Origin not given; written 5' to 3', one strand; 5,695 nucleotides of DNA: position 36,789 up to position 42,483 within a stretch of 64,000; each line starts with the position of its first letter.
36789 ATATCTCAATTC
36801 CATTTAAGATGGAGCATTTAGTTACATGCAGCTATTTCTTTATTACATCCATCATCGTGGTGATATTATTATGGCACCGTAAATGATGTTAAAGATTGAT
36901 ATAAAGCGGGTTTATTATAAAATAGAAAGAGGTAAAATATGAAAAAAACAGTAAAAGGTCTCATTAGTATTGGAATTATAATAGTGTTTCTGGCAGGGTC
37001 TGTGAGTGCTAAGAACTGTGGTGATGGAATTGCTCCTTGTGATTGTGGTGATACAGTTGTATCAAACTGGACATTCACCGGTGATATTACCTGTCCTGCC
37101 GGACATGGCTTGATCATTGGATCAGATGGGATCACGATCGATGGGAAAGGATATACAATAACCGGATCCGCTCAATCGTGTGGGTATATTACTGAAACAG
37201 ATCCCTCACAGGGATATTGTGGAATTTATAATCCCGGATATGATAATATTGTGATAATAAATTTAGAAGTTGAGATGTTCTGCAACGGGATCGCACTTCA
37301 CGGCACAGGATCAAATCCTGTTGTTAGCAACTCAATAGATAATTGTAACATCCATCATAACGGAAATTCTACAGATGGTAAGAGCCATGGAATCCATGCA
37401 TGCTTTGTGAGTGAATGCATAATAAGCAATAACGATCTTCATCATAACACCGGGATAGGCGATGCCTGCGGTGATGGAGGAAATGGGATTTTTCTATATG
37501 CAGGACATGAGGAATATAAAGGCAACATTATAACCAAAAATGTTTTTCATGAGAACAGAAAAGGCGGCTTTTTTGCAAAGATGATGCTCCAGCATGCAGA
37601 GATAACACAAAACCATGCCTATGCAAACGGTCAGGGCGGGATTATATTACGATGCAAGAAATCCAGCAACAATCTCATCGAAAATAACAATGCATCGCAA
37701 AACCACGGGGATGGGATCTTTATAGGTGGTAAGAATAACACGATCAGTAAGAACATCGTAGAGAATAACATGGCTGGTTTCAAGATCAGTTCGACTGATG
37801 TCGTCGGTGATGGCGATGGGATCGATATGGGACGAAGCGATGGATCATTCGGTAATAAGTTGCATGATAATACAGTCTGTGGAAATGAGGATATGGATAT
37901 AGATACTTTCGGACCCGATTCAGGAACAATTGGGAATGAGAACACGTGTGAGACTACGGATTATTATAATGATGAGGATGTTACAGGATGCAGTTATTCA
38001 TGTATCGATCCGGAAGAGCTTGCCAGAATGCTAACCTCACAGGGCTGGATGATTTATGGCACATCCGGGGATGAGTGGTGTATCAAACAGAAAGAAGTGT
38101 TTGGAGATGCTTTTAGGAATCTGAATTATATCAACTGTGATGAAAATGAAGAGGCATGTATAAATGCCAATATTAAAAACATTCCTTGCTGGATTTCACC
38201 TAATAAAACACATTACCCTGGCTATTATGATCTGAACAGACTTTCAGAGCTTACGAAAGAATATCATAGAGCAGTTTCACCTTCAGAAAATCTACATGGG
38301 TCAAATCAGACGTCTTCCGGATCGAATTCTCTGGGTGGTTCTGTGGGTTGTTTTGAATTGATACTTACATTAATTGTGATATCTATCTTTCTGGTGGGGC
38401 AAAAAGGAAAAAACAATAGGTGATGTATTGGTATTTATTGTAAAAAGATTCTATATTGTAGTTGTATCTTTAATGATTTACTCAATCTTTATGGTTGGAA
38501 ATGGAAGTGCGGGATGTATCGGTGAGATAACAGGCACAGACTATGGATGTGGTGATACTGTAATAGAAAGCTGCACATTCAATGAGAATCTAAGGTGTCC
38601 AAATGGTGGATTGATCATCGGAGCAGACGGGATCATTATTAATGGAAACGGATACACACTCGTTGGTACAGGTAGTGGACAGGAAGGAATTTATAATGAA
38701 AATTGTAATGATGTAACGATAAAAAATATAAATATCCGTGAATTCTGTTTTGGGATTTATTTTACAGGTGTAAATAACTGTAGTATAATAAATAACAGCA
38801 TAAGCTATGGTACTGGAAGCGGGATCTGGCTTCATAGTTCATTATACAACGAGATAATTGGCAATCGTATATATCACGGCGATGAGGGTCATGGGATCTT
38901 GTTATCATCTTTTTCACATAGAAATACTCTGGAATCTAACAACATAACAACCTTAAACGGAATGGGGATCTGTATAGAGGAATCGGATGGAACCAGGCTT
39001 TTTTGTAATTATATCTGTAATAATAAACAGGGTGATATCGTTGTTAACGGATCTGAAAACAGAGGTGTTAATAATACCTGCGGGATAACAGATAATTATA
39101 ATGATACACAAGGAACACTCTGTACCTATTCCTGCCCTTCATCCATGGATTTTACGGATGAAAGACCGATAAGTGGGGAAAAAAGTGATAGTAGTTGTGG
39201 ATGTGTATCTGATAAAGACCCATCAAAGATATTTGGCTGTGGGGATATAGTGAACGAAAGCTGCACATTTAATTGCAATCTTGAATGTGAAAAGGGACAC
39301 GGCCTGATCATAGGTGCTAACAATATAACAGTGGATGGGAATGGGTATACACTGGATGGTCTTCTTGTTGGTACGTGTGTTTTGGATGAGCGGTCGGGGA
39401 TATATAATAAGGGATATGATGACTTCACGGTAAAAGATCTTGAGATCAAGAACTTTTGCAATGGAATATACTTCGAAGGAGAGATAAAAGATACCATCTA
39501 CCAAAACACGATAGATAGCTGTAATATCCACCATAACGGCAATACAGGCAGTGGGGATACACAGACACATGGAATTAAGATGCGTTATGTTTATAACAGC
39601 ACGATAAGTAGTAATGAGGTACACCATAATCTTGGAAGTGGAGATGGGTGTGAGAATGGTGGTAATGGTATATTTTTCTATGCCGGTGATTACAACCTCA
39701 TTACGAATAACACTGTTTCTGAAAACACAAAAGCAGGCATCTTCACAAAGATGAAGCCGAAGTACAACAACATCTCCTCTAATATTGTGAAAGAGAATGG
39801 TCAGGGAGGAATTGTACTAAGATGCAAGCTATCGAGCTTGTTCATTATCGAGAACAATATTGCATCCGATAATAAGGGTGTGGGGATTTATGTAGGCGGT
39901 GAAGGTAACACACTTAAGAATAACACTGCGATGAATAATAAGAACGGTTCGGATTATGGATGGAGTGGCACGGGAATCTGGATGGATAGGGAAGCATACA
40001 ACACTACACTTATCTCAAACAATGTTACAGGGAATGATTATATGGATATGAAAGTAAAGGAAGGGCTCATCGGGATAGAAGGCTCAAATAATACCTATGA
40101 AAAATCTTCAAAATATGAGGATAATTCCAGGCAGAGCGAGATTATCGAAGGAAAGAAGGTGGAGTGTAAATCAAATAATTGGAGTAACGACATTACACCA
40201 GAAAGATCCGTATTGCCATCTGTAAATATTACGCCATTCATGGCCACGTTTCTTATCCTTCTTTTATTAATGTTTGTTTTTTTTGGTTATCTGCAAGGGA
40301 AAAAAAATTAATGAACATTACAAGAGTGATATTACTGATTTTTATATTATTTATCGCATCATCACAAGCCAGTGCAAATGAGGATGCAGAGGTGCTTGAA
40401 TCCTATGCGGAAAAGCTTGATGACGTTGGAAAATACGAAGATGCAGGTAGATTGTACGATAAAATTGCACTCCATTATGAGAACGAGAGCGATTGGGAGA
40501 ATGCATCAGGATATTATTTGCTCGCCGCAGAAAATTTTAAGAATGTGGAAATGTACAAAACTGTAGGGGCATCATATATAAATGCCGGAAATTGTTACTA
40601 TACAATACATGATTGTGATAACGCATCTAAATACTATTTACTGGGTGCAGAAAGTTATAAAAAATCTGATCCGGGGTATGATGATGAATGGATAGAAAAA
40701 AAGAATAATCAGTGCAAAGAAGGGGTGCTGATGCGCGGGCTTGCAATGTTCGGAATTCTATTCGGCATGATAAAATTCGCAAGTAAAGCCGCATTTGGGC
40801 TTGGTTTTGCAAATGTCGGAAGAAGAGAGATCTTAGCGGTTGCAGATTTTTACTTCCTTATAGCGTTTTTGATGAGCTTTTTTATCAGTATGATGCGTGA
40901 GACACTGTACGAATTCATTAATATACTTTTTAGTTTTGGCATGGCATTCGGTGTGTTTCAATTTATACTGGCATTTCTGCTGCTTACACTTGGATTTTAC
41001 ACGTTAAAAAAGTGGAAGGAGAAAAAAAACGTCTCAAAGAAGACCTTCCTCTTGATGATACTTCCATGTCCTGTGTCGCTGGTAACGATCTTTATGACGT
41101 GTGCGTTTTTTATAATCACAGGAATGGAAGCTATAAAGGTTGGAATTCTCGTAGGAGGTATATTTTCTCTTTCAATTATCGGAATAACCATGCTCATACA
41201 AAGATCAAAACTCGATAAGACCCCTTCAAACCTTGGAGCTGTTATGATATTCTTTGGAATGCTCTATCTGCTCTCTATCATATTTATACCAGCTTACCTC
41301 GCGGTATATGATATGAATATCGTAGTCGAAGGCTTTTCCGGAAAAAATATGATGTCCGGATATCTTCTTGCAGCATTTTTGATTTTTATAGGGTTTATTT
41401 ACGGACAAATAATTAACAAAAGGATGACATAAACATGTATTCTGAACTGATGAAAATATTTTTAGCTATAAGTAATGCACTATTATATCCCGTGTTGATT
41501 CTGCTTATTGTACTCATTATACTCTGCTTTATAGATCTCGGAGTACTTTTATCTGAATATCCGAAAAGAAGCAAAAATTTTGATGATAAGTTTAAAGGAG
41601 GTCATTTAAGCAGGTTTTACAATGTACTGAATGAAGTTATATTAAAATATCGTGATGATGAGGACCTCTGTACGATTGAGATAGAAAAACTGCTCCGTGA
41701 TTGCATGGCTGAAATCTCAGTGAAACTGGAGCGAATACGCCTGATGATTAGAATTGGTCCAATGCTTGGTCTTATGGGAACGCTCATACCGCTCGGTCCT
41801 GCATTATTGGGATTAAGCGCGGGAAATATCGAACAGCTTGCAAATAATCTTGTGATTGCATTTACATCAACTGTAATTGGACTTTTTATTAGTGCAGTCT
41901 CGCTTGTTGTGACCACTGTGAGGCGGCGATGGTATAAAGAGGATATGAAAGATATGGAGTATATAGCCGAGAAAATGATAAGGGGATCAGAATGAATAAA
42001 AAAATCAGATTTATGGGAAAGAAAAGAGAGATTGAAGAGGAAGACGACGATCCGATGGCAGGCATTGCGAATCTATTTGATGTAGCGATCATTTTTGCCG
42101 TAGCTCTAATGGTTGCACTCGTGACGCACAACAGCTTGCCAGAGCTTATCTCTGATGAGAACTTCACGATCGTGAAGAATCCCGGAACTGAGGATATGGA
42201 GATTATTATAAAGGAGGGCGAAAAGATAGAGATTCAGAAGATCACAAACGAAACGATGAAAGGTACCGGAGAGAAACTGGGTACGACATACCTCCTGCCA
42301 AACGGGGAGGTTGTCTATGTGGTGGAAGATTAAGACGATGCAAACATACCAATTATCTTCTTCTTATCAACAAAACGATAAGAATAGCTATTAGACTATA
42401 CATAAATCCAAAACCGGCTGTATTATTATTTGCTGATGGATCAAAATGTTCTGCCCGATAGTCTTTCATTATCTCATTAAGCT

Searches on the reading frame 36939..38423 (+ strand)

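Call 80: search_protein_families(library=pfam, proteins=[window:36939-38423:+], max_evalue=0.00001)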
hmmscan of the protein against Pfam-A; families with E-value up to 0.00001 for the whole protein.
window:36939-38423:+ (494 aa): 2 families
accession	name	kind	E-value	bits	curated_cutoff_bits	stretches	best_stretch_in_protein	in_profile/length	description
PF13229.12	Beta_helix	-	1.4e-15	57.7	25.9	1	151-317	2-138/158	Right handed beta helix region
PF05048.19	NosD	-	1.3e-11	44.8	23.6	1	163-316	42-172/212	Periplasmic copper-binding protein (NosD)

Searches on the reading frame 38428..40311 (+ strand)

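Call 81: search_protein_families(library=pfam, proteins=[window:38428-40311:+], max_evalue=0.00001)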
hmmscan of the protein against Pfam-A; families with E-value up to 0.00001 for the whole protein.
window:38428-40311:+ (627 aa): 2 families
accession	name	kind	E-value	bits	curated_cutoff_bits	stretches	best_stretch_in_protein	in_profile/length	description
PF13229.12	Beta_helix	-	1.9e-35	122.2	25.9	3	323-500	1-157/158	Right handed beta helix region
PF05048.19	NosD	-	4.7e-27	95.3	23.6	2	81-218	34-169/212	Periplasmic copper-binding protein (NosD)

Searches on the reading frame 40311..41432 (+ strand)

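Call 81: search_protein_families(library=pfam, proteins=[window:40311-41432:+], max_evalue=0.00001)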
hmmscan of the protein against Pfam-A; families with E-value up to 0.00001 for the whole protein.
window:40311-41432:+ (373 aa): 2 families
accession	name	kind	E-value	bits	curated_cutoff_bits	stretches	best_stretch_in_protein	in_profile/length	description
PF09930.14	DUF2162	-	8.9e-38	130.4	34.4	1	144-364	1-221/223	Predicted transporter (DUF2162)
PF14938.12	SNAP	-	9.5e-06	25.7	25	0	59-121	28-90/282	Soluble NSF attachment protein, SNAP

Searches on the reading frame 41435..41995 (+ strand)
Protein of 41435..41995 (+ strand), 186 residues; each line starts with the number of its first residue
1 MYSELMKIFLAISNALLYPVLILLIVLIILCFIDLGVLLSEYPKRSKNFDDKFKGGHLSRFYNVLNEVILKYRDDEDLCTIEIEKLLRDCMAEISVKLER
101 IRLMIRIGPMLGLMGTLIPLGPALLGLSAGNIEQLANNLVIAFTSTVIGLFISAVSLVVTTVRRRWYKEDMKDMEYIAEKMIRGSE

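Call 81: search_protein_families(library=pfam, proteins=[window:41435-41995:+], max_evalue=0.00001)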
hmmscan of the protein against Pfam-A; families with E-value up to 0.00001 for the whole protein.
window:41435-41995:+ (186 aa): 1 family
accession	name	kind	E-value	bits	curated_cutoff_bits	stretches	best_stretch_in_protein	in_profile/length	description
PF01618.21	MotA_ExbB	-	9e-12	45.3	22.9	1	73-175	21-126/127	MotA/TolQ/ExbB proton channel family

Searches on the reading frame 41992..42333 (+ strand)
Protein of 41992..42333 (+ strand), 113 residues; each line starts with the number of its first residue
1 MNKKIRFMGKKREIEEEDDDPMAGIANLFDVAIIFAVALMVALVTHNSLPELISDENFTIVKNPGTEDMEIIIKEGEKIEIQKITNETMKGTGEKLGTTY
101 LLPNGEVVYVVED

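Call 81: search_protein_families(library=pfam, proteins=[window:41992-42333:+], max_evalue=0.00001)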
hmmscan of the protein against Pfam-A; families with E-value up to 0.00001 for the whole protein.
window:41992-42333:+ (113 aa): 1 family
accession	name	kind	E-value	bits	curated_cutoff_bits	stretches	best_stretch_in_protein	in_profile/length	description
PF09919.14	DUF2149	-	1.3e-28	99.5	27.1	1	22-110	1-90/92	Uncharacterized conserved protein (DUF2149)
